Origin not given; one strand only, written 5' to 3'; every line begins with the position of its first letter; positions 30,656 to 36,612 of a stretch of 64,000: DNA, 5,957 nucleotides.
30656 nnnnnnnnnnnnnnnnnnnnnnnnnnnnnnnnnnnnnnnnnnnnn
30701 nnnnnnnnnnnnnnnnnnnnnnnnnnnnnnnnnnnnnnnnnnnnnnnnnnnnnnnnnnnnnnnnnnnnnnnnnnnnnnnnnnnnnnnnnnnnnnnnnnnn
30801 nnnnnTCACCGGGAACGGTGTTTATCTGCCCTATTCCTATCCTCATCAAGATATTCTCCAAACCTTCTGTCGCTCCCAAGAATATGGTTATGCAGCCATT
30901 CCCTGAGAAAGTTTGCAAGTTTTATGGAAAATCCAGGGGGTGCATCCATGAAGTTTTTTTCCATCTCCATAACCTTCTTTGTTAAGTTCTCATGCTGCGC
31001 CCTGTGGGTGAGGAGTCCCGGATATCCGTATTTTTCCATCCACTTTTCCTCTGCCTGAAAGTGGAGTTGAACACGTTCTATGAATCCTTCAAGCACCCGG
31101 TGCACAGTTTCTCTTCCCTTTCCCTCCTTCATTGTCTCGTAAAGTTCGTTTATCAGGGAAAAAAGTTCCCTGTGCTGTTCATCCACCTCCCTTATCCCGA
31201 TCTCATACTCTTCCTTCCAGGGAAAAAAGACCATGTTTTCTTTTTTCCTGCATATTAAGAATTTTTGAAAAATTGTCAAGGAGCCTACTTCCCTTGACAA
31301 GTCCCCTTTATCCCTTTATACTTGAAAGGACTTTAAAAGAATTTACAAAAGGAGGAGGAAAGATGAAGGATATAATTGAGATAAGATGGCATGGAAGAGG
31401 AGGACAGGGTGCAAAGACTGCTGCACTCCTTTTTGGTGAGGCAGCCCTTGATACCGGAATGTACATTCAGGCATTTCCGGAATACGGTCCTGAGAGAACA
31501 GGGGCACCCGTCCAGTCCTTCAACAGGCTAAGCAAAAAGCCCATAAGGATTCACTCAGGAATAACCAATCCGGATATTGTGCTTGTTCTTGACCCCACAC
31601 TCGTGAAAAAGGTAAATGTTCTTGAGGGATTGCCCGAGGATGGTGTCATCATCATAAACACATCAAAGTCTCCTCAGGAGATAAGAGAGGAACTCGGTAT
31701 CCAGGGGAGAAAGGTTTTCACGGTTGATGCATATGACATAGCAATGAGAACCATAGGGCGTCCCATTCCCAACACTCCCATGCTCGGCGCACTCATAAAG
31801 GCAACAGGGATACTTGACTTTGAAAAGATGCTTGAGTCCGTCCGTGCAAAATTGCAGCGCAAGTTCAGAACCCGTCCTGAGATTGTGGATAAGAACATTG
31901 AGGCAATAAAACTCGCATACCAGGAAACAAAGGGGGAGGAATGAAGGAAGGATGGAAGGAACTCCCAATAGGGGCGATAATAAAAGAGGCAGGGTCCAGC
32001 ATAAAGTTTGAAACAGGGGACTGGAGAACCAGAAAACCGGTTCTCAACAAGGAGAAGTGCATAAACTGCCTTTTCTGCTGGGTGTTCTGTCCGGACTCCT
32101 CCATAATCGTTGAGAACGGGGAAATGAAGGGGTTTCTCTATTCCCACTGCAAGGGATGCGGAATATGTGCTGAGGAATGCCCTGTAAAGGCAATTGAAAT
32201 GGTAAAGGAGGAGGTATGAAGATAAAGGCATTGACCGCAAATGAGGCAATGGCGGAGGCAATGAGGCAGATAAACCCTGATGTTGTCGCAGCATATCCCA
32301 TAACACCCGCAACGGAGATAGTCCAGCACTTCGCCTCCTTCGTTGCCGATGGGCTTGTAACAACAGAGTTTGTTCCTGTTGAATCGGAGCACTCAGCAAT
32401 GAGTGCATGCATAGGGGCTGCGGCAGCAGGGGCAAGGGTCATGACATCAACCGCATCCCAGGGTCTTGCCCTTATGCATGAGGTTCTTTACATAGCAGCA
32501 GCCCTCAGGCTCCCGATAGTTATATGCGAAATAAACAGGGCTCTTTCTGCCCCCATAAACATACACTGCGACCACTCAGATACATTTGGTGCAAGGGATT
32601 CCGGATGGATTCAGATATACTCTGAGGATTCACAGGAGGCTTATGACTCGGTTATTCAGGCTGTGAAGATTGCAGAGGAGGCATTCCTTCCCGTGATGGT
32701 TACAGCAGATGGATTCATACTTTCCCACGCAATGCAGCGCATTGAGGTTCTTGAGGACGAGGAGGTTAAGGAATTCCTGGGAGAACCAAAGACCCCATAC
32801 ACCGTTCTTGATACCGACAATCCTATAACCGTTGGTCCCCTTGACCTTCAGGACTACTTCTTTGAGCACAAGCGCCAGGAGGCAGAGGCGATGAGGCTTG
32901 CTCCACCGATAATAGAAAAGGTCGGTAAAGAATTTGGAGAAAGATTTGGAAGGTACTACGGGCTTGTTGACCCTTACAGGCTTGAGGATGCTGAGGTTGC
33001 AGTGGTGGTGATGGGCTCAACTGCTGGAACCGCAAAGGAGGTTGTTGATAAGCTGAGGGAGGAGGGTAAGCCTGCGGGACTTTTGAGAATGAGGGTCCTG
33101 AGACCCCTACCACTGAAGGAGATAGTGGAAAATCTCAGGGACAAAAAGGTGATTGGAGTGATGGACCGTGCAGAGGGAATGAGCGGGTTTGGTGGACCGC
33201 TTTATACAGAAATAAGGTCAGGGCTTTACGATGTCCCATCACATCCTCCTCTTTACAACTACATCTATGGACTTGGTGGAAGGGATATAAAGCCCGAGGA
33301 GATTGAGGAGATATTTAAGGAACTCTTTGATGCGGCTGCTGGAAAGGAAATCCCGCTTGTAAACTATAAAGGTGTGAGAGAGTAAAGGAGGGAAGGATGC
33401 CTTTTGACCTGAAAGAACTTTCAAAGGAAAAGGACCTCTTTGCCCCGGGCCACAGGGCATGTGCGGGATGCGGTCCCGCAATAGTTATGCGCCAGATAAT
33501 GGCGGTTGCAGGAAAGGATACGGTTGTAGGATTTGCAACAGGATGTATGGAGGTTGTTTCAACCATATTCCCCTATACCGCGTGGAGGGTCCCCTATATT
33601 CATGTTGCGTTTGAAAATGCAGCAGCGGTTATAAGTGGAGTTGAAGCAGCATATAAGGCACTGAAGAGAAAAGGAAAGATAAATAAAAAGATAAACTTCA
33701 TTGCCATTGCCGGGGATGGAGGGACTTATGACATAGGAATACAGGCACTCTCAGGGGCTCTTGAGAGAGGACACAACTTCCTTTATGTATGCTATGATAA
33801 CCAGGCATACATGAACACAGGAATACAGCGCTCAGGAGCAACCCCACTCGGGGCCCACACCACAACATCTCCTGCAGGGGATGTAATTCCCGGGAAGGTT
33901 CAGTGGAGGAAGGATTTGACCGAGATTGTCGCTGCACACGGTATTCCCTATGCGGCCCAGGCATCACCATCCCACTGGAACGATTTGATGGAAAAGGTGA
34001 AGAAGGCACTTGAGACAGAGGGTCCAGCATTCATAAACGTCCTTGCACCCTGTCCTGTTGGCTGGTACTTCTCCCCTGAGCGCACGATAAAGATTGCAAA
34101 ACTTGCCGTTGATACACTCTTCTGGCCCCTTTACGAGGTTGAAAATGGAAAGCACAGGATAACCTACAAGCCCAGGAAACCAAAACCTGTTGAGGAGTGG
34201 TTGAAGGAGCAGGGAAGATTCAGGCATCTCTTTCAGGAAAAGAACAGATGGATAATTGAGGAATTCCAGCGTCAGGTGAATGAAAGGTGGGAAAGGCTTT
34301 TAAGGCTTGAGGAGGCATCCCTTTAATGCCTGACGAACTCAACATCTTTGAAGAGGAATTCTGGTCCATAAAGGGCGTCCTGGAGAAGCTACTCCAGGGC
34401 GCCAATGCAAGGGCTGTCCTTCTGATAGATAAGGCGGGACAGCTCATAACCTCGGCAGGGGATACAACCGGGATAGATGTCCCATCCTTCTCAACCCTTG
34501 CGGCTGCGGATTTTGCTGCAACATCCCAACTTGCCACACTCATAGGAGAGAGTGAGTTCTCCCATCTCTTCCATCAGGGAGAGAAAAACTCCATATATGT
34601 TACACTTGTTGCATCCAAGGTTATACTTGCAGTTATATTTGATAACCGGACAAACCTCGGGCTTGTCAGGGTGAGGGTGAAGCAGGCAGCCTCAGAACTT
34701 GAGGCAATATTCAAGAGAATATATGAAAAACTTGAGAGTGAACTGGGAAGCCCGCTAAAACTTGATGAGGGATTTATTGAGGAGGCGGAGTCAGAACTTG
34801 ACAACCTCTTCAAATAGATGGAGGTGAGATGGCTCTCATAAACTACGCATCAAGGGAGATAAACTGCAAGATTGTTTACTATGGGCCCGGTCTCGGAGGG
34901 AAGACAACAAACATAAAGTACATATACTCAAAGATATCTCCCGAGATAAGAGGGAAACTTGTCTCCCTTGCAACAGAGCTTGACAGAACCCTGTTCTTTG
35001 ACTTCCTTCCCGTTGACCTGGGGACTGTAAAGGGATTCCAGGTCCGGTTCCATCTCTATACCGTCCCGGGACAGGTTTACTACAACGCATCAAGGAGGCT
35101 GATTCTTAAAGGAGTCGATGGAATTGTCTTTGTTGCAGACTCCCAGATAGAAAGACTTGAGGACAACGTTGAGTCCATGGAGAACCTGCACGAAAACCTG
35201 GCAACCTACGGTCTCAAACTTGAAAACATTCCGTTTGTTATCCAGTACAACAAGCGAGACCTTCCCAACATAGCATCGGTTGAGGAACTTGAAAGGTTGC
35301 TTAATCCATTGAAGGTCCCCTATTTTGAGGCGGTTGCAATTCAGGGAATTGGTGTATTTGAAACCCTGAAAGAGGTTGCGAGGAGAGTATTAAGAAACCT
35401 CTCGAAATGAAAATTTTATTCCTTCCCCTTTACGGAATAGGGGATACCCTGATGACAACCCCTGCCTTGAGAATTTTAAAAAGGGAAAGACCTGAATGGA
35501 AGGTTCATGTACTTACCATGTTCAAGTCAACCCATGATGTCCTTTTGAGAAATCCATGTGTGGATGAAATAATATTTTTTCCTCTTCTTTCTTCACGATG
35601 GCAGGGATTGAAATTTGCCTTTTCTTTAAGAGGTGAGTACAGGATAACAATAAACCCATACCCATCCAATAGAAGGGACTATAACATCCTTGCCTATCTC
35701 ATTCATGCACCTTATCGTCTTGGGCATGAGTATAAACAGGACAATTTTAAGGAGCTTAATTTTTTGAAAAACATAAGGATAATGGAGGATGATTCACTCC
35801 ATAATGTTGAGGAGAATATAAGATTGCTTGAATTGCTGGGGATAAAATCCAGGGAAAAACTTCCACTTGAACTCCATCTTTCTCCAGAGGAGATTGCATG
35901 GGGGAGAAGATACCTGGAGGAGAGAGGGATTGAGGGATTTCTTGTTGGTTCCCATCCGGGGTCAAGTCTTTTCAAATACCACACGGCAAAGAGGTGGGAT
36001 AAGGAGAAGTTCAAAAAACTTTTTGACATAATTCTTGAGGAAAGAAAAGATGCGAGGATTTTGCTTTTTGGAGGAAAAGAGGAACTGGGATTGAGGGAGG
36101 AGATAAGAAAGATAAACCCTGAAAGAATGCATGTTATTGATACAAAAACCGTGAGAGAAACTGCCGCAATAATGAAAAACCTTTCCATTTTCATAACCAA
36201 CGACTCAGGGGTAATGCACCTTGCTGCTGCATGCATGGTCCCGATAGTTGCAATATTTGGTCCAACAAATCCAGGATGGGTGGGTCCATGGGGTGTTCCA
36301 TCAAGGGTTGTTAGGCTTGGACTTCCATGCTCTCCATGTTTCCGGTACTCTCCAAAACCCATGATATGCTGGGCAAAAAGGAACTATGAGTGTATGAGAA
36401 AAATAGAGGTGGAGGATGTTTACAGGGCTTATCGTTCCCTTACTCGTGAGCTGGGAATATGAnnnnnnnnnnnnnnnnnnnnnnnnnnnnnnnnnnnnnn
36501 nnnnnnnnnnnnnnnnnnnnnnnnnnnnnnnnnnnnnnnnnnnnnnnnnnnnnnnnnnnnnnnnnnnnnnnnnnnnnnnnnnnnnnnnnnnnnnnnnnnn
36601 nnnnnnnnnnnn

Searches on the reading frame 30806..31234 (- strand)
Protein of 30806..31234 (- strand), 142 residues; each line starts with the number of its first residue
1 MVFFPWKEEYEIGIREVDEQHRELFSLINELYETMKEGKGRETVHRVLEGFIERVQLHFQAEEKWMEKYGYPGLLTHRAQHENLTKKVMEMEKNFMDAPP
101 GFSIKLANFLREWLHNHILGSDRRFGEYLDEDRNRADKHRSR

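Call 42: search_protein_families(library=pfam, proteins=[window:30806-31234:-], max_evalue=0.00001)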
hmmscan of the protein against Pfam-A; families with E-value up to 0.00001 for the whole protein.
window:30806-31234:- (142 aa): 1 family
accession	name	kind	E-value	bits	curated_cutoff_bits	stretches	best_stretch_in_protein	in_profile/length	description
PF01814.28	Hemerythrin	-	3.8e-16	60.1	25.3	1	13-125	2-123/127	Hemerythrin HHE cation binding domain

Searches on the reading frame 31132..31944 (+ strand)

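Call 36: search_protein_families(library=pfam, proteins=[window:31132-31944:+], max_evalue=0.00001)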
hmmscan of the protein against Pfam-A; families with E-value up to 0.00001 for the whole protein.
window:31132-31944:+ (270 aa): 1 family
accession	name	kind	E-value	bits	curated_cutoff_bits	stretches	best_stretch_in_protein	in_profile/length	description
PF01558.24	POR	-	2.4e-44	152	27.4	1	90-264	1-173/173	Pyruvate ferredoxin/flavodoxin oxidoreductase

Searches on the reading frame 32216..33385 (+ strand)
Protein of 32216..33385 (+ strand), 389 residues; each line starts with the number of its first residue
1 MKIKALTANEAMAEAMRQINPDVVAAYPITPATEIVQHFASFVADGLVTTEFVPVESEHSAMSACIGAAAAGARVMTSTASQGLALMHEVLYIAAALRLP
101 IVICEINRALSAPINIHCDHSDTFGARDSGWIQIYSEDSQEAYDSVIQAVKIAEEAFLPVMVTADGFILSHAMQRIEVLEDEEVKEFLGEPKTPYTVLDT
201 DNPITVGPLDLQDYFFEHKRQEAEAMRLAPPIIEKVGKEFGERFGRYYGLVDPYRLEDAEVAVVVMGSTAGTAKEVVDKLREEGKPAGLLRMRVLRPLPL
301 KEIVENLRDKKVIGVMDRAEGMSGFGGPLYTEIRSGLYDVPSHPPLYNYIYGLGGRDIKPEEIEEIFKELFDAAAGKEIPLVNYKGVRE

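Call 36: search_protein_families(library=pfam, proteins=[window:32216-33385:+], max_evalue=0.00001)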
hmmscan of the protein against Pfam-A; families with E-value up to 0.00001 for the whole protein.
window:32216-33385:+ (389 aa): 2 families
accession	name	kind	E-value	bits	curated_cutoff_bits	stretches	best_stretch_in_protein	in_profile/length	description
PF01855.24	POR_N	-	7.4e-75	252.1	27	1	14-236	1-229/231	Pyruvate flavodoxin/ferredoxin oxidoreductase, thiamine diP-bdg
PF17147.9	PFOR_II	-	4.5e-29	101.3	27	1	259-363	1-102/102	Pyruvate:ferredoxin oxidoreductase core domain II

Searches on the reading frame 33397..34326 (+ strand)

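Call 36: search_protein_families(library=pfam, proteins=[window:33397-34326:+], max_evalue=0.00001)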
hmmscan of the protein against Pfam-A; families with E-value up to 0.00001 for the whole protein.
window:33397-34326:+ (309 aa): 1 family
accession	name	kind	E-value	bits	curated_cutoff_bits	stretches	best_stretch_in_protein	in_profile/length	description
PF02775.26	TPP_enzyme_C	-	5.7e-23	81.8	21.9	1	48-215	2-151/151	Thiamine pyrophosphate enzyme, C-terminal TPP binding domain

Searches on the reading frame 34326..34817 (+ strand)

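Call 38: search_protein_families(library=pfam, proteins=[window:34326-34817:+], max_evalue=0.00001)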
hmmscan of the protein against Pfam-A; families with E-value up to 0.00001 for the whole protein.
window:34326-34817:+ (163 aa): 1 family
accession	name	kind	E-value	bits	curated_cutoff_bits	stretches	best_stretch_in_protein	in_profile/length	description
PF03259.23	Robl_LC7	-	5.7e-14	52.1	23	1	18-105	5-91/91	Roadblock/LC7 domain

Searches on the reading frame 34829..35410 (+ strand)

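Call 38: search_protein_families(library=pfam, proteins=[window:34829-35410:+], max_evalue=0.00001)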
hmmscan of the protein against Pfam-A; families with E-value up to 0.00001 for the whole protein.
window:34829-35410:+ (193 aa): 2 families
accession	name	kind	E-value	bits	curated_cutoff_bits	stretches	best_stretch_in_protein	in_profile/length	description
PF00025.27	Arf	-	7.7e-08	32.4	22.3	1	66-164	52-146/174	ADP-ribosylation factor family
PF00071.28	Ras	-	1.5e-06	28.4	21.6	1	50-188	27-161/162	Ras family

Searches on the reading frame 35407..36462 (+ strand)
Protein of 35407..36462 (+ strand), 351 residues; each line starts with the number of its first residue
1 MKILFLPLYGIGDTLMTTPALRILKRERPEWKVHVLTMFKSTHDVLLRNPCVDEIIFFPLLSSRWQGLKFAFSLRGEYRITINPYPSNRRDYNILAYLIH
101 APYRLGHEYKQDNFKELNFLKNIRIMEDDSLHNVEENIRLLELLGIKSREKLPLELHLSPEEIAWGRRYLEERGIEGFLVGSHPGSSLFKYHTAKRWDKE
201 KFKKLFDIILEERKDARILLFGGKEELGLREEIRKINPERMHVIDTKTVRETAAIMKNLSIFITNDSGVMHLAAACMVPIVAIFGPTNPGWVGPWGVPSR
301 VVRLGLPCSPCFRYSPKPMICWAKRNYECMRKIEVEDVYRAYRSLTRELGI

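Call 38: search_protein_families(library=pfam, proteins=[window:35407-36462:+], max_evalue=0.00001)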
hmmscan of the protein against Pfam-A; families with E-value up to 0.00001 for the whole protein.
window:35407-36462:+ (351 aa): 1 family
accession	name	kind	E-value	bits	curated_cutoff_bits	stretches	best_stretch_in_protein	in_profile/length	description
PF01075.23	Glyco_transf_9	-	1.9e-27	96.6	22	1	94-314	27-239/247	Glycosyltransferase family 9 (heptosyltransferase)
